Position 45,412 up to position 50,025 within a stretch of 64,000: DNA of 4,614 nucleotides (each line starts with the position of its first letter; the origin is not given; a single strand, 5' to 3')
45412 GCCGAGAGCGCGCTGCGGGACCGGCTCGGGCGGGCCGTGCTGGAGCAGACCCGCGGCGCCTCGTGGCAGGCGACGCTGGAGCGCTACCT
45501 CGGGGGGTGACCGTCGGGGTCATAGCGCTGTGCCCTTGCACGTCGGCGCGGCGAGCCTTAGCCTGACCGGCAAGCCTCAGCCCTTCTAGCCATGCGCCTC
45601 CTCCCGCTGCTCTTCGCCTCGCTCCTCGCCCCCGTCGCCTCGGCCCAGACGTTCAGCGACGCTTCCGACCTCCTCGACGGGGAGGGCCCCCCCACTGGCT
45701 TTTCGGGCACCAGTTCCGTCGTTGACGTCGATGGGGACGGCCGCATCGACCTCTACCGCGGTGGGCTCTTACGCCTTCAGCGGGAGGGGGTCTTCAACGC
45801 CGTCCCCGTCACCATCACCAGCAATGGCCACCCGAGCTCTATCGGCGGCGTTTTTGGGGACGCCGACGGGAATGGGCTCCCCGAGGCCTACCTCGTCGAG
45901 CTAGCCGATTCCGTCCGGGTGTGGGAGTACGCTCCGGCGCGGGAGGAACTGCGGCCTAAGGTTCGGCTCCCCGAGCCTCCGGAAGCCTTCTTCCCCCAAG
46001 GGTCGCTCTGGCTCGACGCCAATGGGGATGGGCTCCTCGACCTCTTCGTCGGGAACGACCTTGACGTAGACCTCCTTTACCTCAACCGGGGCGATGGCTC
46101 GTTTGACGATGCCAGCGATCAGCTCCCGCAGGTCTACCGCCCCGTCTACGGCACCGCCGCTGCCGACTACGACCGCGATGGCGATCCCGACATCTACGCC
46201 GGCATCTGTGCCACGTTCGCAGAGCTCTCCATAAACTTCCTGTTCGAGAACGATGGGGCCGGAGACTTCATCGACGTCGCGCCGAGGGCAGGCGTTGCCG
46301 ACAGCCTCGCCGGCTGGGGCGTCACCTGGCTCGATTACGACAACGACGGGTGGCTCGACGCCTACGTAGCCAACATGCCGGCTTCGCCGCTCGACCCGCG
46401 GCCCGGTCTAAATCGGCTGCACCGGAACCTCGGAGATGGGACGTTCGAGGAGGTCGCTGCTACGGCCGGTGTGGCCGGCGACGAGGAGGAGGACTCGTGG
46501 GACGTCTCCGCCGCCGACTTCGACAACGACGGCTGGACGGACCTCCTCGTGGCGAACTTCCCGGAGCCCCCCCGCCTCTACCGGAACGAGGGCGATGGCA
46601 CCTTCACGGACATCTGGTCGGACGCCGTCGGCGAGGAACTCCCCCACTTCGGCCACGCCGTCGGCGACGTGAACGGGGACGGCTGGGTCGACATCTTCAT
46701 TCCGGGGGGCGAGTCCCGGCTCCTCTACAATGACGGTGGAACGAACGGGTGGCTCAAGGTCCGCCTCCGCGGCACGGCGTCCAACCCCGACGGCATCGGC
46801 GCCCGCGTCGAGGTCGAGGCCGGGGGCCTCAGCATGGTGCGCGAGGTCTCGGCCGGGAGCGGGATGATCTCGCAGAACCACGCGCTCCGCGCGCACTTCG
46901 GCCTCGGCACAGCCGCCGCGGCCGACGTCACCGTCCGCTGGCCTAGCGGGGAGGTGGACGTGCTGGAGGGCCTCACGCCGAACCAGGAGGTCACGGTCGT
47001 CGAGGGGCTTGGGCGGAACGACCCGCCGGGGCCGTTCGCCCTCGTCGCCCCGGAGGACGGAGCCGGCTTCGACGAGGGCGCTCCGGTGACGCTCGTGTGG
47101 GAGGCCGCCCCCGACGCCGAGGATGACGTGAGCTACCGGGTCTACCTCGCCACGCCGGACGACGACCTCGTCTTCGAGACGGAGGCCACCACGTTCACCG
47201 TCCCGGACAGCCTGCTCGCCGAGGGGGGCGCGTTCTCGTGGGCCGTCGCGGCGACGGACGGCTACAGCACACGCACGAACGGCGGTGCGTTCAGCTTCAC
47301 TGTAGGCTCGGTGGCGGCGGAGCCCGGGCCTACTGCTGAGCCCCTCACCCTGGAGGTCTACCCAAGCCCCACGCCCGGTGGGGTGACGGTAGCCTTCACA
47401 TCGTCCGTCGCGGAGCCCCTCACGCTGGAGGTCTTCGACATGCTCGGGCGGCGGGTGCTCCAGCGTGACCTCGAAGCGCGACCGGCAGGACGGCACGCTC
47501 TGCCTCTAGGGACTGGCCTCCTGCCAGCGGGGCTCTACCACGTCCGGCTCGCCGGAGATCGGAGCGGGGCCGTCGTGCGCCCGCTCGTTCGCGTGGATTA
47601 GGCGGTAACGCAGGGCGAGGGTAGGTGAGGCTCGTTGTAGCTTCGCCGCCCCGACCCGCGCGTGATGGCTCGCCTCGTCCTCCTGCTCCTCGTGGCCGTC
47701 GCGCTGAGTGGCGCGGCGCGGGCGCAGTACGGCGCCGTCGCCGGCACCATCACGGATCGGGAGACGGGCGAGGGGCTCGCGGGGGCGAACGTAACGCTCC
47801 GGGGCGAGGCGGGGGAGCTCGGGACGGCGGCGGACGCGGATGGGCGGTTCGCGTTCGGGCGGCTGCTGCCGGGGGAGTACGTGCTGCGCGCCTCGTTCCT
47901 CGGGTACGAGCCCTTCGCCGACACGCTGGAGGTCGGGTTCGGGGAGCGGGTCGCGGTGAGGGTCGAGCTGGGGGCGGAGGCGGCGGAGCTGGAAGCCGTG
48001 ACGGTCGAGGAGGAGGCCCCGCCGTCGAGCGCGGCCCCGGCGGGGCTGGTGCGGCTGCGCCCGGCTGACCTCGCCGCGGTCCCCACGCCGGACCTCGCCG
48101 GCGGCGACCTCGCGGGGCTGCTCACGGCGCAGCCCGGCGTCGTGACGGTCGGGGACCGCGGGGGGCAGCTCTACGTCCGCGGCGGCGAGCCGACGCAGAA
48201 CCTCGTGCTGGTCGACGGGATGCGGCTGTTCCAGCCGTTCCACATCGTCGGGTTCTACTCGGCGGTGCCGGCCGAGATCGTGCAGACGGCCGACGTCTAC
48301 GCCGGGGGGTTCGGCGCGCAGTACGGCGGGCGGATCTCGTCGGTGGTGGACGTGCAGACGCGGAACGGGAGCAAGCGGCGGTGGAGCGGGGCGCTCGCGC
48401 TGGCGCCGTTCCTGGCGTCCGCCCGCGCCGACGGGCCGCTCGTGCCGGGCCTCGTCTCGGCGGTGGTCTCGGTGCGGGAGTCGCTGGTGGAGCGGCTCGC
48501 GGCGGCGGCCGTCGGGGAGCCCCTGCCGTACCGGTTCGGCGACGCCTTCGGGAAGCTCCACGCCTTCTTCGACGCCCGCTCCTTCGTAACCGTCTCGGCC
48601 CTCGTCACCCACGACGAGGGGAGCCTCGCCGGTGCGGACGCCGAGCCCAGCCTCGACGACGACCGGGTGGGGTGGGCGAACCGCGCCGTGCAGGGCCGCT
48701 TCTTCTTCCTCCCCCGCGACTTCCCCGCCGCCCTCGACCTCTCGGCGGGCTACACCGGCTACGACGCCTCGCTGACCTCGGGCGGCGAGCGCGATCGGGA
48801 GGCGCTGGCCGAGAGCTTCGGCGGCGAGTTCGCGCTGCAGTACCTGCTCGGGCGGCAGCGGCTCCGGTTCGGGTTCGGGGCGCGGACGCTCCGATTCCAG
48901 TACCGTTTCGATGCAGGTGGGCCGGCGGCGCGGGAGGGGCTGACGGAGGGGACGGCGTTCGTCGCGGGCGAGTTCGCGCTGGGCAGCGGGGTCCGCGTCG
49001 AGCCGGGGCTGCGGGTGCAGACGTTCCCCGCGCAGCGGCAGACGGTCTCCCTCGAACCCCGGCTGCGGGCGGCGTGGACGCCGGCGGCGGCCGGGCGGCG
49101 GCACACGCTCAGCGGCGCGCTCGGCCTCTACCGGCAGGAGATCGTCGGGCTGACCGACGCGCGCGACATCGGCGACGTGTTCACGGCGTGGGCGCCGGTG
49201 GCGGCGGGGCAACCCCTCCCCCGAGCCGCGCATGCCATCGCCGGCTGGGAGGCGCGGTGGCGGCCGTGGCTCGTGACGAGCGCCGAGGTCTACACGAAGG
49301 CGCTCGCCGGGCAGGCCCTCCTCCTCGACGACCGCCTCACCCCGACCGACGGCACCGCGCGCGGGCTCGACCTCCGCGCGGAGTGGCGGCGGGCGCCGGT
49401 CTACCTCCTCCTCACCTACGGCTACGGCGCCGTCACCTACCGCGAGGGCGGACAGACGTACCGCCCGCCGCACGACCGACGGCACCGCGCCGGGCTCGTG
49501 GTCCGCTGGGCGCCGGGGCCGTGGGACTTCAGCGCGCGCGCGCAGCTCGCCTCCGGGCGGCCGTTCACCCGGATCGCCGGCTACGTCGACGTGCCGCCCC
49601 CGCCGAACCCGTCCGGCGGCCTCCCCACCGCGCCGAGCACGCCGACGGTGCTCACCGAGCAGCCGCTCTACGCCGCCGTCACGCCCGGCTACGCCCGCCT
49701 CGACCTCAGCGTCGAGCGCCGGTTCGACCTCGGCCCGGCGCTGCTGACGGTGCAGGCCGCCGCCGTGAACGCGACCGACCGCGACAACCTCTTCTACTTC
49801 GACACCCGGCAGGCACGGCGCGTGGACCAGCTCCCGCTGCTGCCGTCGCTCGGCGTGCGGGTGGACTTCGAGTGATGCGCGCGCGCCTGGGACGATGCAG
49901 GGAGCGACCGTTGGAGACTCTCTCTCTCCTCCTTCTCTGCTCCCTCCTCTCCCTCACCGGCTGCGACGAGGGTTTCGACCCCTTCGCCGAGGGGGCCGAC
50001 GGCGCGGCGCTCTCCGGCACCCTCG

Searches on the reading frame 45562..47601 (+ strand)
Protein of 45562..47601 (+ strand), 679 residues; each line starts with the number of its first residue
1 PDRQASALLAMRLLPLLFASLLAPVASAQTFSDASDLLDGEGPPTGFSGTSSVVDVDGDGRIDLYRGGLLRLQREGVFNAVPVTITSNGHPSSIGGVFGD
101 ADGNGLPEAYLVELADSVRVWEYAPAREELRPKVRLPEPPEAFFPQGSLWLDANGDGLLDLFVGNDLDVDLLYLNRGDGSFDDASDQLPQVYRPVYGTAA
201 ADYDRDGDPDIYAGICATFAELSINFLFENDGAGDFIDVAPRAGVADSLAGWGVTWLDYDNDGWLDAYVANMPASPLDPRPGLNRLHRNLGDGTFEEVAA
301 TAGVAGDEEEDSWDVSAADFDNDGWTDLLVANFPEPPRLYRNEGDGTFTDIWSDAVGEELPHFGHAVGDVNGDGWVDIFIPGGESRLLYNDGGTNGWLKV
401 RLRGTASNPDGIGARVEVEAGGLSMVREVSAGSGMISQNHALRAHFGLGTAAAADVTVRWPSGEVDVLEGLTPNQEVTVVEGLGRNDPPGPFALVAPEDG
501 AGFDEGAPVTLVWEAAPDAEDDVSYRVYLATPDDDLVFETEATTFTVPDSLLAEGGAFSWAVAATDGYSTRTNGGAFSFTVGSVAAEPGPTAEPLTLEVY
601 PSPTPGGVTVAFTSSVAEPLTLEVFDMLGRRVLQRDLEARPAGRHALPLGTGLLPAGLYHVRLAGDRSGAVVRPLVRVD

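Call 73: search_protein_families(library=pfam, proteins=[window:45562-47601:+], max_evalue=0.0001)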
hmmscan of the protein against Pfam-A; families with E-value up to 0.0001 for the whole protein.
window:45562-47601:+ (679 aa): 3 families
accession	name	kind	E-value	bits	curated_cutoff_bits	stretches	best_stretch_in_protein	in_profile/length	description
PF13517.12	FG-GAP_3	-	1.7e-39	134.7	26.9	4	319-380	1-61/61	FG-GAP-like repeat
PF07593.17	UnbV_ASPIC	-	5.2e-18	65.1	23.4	1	411-478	1-68/68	ASPIC and UnbV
PF01839.29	FG-GAP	-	1.8e-10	40.9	22.1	0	313-332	3-22/37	FG-GAP repeat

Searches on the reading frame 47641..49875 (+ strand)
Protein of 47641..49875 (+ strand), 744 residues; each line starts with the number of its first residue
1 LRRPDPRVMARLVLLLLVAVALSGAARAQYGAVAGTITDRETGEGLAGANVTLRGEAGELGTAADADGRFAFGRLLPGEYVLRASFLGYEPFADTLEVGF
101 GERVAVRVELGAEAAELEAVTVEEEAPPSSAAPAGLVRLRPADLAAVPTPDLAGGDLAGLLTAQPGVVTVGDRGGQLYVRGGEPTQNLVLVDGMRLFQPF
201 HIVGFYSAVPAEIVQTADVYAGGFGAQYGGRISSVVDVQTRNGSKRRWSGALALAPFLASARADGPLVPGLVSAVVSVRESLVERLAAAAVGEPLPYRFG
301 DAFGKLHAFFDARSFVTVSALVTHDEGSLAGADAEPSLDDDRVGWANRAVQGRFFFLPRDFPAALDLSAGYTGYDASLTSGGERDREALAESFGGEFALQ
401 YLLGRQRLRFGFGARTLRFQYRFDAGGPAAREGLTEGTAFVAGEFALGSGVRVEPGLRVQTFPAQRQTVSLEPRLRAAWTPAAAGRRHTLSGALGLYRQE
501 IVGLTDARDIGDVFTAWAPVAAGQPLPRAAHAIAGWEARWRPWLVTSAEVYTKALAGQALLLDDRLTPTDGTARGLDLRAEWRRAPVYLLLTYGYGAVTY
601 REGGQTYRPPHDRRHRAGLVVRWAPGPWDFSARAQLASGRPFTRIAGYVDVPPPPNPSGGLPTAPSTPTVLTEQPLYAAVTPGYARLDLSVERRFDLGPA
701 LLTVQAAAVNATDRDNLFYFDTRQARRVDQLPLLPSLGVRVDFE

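Call 73: search_protein_families(library=pfam, proteins=[window:47641-49875:+], max_evalue=0.0001)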
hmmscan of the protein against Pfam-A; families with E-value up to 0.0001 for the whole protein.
window:47641-49875:+ (744 aa): 3 families
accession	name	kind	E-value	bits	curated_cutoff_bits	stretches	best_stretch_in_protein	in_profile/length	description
PF13620.12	CarboxypepD_reg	-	4.6e-15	56.2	32.3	1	33-110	2-81/82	Carboxypeptidase regulatory-like domain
PF13715.12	CarbopepD_reg_2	-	1.2e-14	54.5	32.2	1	33-122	1-88/88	CarboxypepD_reg-like domain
PF07715.20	Plug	-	3.6e-09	37.5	23.9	1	154-231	22-102/107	TonB-dependent Receptor Plug Domain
